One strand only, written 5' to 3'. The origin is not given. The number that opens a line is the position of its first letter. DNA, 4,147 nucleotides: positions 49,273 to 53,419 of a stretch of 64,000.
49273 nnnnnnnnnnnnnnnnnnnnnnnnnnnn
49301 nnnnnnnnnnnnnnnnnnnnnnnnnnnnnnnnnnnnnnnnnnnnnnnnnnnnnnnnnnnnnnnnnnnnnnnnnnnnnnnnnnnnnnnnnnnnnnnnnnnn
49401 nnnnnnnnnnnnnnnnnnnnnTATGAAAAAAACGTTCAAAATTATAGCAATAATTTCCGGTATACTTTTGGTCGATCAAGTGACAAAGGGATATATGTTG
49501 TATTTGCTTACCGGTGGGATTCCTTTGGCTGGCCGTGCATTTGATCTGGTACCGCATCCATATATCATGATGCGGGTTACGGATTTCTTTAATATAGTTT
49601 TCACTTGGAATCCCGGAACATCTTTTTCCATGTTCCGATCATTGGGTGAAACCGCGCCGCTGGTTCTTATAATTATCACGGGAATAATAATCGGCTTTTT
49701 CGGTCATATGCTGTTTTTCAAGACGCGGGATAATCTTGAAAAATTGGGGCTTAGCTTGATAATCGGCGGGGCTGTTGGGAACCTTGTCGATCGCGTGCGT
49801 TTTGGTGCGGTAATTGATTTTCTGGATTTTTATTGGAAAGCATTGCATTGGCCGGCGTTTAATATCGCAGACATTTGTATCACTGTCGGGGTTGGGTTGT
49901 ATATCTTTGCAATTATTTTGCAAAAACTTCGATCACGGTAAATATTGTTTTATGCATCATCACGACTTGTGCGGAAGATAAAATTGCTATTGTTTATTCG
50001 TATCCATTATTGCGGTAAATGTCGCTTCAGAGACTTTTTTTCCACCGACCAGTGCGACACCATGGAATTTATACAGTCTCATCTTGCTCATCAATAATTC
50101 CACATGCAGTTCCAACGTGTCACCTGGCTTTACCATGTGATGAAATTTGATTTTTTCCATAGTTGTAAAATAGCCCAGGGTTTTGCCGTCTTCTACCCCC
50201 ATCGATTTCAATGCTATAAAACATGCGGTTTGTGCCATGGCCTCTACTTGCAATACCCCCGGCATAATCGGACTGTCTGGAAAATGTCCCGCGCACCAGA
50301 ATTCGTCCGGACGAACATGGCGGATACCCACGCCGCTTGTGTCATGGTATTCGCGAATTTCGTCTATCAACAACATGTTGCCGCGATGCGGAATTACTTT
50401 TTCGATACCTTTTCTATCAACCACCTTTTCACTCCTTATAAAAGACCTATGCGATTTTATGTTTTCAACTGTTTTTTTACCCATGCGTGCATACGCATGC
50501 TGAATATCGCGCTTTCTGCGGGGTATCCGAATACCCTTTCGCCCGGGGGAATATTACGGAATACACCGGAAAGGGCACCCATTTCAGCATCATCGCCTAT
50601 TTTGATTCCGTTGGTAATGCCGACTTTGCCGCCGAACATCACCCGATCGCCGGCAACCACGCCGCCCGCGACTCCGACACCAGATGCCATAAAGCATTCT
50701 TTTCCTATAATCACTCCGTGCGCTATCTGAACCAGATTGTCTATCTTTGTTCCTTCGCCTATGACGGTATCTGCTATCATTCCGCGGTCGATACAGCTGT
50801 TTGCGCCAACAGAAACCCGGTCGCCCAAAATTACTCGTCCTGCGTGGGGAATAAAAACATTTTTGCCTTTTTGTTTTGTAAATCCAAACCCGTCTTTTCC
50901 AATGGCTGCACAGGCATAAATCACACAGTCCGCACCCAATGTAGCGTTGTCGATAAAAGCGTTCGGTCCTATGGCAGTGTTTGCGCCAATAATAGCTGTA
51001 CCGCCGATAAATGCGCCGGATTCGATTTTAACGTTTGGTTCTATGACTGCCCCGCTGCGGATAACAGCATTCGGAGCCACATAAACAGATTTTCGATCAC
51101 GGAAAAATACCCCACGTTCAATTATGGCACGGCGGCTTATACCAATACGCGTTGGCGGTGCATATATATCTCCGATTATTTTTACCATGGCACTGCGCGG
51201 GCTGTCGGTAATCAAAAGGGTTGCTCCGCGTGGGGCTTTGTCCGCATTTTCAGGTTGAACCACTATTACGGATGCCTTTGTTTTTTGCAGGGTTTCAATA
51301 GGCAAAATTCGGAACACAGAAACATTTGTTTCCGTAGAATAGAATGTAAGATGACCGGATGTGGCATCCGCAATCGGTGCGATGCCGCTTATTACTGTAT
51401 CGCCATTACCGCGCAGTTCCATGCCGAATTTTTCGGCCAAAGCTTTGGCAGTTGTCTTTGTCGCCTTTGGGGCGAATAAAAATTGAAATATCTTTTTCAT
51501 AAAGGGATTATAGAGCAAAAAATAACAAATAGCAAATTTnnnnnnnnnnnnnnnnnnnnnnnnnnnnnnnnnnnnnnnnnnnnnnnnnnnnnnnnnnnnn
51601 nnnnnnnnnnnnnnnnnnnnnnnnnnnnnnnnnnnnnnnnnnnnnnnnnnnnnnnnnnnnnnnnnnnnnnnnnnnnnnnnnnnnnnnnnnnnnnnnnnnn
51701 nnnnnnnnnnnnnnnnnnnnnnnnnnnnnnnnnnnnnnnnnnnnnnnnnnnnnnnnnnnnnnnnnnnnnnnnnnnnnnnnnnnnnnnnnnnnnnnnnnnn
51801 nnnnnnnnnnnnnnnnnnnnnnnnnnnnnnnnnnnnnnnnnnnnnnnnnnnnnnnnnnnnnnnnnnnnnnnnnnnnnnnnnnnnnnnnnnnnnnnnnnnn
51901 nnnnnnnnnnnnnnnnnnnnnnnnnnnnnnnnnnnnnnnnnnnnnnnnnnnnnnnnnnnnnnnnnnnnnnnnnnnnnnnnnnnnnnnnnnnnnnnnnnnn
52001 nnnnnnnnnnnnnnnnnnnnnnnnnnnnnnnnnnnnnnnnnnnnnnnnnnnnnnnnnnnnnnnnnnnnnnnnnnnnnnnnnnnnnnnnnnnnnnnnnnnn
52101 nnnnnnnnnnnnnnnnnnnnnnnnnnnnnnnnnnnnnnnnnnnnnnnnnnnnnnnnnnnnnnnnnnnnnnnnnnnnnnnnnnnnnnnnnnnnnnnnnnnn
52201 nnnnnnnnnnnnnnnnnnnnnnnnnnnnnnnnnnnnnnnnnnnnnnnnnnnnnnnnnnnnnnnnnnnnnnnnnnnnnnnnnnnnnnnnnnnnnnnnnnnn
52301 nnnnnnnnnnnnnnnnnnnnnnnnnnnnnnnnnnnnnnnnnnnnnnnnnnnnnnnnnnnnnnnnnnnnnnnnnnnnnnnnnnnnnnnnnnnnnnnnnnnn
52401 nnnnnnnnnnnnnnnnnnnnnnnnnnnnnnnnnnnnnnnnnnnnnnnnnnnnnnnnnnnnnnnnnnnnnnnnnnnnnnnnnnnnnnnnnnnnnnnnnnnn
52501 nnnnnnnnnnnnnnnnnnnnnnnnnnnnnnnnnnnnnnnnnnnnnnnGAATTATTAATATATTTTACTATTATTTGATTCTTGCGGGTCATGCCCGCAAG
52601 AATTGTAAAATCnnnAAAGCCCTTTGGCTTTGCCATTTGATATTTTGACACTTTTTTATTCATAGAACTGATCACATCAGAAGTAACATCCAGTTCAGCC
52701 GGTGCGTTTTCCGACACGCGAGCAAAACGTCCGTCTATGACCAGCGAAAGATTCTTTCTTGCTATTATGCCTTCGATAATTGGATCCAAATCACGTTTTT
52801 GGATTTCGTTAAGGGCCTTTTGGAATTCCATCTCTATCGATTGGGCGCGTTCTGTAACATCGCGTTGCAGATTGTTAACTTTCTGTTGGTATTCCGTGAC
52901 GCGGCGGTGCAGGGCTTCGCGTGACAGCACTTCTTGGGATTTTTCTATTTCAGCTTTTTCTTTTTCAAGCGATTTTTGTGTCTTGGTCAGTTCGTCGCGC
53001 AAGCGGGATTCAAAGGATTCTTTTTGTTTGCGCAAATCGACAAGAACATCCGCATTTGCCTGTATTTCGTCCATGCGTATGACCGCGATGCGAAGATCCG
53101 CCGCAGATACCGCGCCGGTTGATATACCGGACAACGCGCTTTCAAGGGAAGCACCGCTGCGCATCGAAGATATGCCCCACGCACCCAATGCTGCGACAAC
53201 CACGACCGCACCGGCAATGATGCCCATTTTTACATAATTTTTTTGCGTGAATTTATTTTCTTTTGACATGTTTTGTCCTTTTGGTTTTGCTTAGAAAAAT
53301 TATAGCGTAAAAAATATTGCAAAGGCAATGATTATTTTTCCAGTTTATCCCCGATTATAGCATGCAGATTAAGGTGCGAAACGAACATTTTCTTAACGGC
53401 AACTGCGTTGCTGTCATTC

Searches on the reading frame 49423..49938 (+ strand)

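Call 82: search_protein_families(library=pfam, proteins=[window:49423-49938:+], max_evalue=0.1)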
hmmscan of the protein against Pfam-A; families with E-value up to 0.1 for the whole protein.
window:49423-49938:+ (172 aa): 1 family
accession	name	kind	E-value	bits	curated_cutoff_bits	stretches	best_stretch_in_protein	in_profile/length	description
PF01252.23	Peptidase_A8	-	4.6e-35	121.3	25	1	11-165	2-141/142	Signal peptidase (SPase) II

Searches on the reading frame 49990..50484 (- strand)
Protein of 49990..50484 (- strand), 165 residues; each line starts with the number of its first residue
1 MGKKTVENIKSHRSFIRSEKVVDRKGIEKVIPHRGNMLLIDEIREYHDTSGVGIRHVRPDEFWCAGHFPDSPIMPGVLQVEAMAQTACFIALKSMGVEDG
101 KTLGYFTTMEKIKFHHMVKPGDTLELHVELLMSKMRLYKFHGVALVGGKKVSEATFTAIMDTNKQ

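Call 82: search_protein_families(library=pfam, proteins=[window:49990-50484:-], max_evalue=0.1)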
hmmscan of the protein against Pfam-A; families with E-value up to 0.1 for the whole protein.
window:49990-50484:- (165 aa): 4 families
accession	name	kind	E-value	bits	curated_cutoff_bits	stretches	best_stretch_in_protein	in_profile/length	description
PF07977.19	FabA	-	1e-26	93.6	23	1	31-154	1-137/138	FabA-like domain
PF22818.2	ApeI-like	-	2e-05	25.3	28.5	1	49-141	13-96/119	ApeI dehydratase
PF03061.28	4HBT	-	0.0067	17.2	20.6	1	82-130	11-56/79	Thioesterase superfamily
PF01575.25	MaoC_dehydratas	-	0.017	15.2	27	1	103-131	74-102/123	MaoC like domain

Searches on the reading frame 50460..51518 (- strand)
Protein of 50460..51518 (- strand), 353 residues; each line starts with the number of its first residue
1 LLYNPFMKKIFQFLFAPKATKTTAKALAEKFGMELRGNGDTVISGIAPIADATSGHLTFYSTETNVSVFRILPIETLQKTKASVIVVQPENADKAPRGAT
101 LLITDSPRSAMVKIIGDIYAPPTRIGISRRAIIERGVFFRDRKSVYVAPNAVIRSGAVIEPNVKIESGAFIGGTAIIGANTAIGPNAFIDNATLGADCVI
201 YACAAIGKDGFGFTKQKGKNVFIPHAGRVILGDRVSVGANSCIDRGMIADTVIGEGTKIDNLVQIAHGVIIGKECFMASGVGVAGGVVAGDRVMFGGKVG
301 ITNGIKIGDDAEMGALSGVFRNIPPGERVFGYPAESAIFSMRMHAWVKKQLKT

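Call 65: search_protein_families(library=pfam, proteins=[window:50460-51518:-], max_evalue=0.01)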
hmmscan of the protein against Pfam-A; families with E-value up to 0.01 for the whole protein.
window:50460-51518:- (353 aa): 5 families
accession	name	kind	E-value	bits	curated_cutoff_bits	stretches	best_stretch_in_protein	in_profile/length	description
PF00132.30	Hexapep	-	4.3e-25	86.8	27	3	250-285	1-36/36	Bacterial transferase hexapeptide (six repeats)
PF04613.19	LpxD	-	7.2e-13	48.6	30.8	1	40-115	1-68/70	UDP-3-O-[3-hydroxymyristoyl] glucosamine N-acyltransferase, LpxD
PF25084.1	LbH_EIF2B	-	1.9e-11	44.3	54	2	160-202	7-49/105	EIF2B subunit epsilon LbH domain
PF14602.12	Hexapep_2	-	5e-07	29.8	27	0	288-311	3-24/34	Hexapeptide repeat of succinyl-transferase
PF24894.1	Hexapep_GlmU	-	3e-05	24.5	23.3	1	156-209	34-86/104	GlmU-like, C-terminal hexapeptide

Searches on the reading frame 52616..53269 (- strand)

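Call 65: search_protein_families(library=pfam, proteins=[window:52616-53269:-], max_evalue=0.01)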
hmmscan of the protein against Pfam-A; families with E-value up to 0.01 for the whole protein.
window:52616-53269:- (218 aa): 4 families
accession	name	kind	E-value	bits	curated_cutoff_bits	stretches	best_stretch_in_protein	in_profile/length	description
PF03938.19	OmpH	-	9.1e-15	55.5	32.4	1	60-202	1-140/141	Outer membrane protein (OmpH-like)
PF03961.19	FapA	-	0.0007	19.7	31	1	47-166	117-237/272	Flagellar Assembly Protein A beta solenoid domain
PF03885.18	DUF327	-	0.0056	17.1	25.8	1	78-151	19-92/143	Protein of unknown function (DUF327)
PF02601.20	Exonuc_VII_L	-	0.0076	16.2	35.9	1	78-155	187-261/315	Exonuclease VII, large subunit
